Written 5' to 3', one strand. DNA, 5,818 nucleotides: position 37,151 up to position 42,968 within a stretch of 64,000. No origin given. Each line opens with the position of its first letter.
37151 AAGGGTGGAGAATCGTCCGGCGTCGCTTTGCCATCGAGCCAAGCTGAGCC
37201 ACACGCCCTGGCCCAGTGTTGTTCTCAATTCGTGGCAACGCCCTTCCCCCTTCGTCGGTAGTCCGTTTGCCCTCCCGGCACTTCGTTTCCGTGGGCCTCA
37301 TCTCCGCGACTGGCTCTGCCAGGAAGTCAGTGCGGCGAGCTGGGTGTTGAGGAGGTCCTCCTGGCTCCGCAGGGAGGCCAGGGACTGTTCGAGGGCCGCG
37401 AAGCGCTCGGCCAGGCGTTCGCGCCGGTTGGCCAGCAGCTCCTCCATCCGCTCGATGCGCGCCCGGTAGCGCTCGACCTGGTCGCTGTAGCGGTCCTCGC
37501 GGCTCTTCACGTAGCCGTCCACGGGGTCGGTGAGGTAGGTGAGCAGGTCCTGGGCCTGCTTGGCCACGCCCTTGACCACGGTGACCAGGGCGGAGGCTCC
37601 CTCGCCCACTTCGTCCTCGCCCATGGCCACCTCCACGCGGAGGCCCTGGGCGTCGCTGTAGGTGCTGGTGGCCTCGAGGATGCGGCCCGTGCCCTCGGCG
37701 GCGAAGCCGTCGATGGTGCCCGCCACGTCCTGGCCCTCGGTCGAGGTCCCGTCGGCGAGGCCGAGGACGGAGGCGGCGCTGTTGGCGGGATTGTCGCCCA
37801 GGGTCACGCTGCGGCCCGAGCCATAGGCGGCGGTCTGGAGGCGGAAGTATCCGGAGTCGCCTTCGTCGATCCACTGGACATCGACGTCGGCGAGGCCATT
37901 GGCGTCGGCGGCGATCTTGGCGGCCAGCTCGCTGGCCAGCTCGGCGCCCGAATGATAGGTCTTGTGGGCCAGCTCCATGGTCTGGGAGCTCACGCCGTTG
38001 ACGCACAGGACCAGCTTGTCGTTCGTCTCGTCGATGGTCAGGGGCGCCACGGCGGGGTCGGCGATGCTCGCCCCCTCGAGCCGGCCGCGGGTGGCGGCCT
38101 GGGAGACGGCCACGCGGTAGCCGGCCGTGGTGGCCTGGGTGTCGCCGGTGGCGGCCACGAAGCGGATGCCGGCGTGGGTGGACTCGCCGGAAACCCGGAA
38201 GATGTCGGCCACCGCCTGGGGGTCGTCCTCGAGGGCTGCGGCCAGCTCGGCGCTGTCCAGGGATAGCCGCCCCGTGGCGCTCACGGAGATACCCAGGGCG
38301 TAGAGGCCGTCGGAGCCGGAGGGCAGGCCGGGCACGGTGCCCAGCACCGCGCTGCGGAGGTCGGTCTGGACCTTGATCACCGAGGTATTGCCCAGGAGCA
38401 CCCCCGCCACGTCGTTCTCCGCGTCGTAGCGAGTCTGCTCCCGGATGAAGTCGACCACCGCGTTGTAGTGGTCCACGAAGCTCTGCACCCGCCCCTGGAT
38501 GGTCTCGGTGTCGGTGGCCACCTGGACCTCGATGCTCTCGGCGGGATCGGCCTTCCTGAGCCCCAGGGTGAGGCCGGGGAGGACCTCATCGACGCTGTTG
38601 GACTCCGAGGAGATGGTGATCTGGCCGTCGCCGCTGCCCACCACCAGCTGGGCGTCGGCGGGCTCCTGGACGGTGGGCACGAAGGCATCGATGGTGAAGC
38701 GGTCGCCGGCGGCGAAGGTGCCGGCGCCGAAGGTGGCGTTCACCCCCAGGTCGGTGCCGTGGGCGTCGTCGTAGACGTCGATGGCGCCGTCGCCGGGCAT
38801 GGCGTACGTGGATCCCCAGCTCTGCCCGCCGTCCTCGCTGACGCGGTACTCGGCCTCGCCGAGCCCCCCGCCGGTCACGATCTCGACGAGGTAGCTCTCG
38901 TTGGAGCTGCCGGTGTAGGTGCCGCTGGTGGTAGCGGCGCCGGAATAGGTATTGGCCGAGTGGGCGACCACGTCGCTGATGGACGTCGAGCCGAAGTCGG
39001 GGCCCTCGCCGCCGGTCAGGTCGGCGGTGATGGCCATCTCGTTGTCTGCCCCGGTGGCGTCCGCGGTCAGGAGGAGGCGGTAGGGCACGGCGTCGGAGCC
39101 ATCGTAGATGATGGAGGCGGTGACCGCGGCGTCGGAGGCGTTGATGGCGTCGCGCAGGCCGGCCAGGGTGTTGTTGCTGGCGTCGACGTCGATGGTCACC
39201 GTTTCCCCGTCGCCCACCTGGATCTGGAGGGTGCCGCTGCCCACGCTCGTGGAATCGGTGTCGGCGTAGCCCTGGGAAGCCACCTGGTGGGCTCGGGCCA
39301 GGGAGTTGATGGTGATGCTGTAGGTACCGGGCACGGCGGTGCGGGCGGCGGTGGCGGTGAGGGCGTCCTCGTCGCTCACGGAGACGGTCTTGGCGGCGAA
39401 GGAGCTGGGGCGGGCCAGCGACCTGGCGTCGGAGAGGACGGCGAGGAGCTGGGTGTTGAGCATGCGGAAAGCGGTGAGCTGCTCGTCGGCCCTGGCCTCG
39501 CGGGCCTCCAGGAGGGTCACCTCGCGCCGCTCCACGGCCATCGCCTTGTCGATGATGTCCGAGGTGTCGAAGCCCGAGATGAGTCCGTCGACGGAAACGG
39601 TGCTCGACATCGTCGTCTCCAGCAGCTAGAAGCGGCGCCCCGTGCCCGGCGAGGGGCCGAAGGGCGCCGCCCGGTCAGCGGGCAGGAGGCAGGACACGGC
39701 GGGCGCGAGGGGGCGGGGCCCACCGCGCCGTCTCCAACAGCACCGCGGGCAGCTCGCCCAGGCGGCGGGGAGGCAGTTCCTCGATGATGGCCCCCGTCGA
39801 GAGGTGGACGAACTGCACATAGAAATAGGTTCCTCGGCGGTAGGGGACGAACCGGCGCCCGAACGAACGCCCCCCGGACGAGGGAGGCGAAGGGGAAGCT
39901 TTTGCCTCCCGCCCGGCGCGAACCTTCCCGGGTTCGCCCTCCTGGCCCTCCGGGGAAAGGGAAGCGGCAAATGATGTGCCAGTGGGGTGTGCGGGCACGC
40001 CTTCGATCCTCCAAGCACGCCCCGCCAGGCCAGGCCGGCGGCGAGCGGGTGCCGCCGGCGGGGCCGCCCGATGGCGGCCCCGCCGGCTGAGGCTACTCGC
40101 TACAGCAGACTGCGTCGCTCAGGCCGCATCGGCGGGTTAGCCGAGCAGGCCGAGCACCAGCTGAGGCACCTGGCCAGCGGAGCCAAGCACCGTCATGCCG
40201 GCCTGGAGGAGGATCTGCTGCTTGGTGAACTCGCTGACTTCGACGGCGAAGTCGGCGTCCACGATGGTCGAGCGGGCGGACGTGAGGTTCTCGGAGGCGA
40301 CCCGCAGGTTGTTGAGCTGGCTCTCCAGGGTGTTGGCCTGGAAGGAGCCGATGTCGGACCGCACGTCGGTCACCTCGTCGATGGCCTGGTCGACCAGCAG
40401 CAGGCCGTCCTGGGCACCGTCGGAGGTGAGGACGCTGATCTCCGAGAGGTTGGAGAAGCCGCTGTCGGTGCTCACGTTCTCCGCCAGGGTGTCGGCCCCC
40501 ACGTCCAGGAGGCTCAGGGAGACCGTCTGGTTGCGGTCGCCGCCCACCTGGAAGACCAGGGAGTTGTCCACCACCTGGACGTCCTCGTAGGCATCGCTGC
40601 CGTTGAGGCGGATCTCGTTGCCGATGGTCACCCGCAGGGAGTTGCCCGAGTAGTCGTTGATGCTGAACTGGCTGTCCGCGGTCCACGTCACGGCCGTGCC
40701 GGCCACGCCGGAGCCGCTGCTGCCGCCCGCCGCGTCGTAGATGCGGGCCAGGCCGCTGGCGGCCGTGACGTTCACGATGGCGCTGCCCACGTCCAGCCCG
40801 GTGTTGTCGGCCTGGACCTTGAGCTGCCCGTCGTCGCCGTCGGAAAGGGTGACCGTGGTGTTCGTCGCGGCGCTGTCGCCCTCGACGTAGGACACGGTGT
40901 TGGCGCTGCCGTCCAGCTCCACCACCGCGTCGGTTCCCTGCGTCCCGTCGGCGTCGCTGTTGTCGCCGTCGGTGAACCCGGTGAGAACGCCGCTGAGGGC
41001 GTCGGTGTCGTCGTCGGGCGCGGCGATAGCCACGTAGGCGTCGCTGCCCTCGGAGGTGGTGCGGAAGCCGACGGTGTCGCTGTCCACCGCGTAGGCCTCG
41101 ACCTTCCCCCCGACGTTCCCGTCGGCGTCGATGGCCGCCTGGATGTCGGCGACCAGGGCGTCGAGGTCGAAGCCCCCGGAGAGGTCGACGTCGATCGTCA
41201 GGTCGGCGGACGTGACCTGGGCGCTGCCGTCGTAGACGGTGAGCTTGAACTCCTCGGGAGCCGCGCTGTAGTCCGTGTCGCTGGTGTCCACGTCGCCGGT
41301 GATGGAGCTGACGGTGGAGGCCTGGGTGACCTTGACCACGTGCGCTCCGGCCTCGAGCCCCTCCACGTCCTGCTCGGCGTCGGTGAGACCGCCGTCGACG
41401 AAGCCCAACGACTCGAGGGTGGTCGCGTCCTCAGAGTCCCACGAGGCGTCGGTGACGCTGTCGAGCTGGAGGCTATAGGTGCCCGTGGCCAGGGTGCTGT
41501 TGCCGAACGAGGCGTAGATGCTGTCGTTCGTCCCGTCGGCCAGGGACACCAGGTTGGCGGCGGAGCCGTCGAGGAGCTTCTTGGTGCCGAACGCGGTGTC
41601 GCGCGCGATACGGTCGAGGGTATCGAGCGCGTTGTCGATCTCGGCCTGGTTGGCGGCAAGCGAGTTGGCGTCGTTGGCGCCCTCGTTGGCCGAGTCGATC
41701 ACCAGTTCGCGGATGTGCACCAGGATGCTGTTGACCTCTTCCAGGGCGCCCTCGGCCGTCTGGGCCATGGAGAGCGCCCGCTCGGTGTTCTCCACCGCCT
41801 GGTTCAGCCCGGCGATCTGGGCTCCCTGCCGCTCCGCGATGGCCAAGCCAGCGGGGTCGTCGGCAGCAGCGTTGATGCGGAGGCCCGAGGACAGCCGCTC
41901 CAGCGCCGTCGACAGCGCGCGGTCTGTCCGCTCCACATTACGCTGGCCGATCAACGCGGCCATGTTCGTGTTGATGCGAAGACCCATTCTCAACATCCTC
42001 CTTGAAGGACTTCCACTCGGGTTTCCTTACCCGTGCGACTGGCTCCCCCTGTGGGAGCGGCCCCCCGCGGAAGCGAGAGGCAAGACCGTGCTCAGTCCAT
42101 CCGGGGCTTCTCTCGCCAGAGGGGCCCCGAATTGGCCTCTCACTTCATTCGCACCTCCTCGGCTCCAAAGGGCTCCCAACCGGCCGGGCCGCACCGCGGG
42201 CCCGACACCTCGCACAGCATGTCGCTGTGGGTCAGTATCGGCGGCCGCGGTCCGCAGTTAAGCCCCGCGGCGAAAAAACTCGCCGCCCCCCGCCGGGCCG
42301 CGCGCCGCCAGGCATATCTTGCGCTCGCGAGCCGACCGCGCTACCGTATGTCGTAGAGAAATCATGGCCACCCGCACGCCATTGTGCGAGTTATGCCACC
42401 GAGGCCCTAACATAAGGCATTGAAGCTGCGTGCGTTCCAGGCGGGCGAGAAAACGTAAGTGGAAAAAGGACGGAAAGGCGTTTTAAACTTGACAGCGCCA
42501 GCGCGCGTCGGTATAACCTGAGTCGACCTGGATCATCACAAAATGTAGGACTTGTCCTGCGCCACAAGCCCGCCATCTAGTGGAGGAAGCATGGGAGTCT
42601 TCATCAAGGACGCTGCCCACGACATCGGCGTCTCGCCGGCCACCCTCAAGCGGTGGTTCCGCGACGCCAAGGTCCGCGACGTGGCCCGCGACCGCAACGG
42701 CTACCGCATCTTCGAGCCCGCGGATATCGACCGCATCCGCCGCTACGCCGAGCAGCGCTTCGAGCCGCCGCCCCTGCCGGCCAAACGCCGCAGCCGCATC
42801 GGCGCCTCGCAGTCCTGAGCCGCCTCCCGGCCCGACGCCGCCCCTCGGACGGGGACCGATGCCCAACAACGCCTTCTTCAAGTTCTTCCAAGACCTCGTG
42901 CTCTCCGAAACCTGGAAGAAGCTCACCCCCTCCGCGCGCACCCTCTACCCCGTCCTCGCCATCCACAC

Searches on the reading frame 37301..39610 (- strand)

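Call 9: search_protein_families(library=pfam, proteins=[window:37301-39610:-], max_evalue=0.001)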
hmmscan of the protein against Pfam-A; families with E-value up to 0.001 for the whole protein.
window:37301-39610:- (770 aa): 2 families
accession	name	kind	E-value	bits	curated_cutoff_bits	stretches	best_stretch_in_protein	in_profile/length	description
PF07195.17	FliD_C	-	1.4e-38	133.1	25.4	2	319-481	3-168/236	Flagellar hook-associated protein 2 C-terminus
PF02465.23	FliD_N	-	2.4e-24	86.2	24.8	1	12-108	1-97/97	Flagellar hook-associated protein 2 N-terminus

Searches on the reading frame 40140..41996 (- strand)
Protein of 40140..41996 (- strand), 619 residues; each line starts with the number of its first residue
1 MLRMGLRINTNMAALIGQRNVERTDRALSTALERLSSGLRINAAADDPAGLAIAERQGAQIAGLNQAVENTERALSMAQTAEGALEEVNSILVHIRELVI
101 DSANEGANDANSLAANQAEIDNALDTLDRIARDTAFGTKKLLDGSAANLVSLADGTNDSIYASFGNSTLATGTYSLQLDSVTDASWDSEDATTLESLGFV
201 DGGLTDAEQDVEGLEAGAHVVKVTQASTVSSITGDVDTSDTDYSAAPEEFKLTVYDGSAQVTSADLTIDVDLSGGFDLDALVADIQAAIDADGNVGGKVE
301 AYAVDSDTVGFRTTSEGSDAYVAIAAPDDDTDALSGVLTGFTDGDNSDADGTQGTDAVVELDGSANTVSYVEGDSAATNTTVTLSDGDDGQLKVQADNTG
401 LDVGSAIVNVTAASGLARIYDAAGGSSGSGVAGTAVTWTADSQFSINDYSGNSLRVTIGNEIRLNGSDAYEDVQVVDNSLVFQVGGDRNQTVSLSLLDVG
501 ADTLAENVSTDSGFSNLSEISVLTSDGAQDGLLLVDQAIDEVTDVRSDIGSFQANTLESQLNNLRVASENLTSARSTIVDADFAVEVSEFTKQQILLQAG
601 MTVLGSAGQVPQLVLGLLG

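Call 9: search_protein_families(library=pfam, proteins=[window:40140-41996:-], max_evalue=0.001)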
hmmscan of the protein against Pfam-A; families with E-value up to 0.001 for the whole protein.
window:40140-41996:- (619 aa): 2 families
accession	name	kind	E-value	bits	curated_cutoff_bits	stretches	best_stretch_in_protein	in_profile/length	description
PF00669.25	Flagellin_N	-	7.2e-36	123.7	26.6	1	8-146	1-138/139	Bacterial flagellin N-terminal helical region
PF00700.27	Flagellin_C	-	5.9e-20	71.8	23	1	534-618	3-86/86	Bacterial flagellin C-terminal helical region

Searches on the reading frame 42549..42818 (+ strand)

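Call 39: search_protein_families(library=pfam, proteins=[window:42549-42818:+], max_evalue=0.01)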
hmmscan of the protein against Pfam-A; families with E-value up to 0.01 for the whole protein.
window:42549-42818:+ (89 aa): 5 families
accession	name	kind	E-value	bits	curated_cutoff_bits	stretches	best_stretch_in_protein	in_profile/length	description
PF13411.12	MerR_1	-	7.1e-07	29.7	21.6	1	19-68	3-51/69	MerR HTH family regulatory protein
PF00376.29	MerR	-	0.00018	21.7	28.2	1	19-55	2-38/38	MerR family regulatory protein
PF01527.26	HTH_Tnp_1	-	0.0016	19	24.1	1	16-59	23-62/75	Transposase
PF02042.20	RWP-RK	-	0.0031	17.8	29.3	1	19-41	15-37/49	RWP-RK domain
PF13542.12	HTH_Tnp_ISL3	-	0.005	16.7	27.4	0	19-39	29-49/51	Helix-turn-helix domain of transposase family ISL3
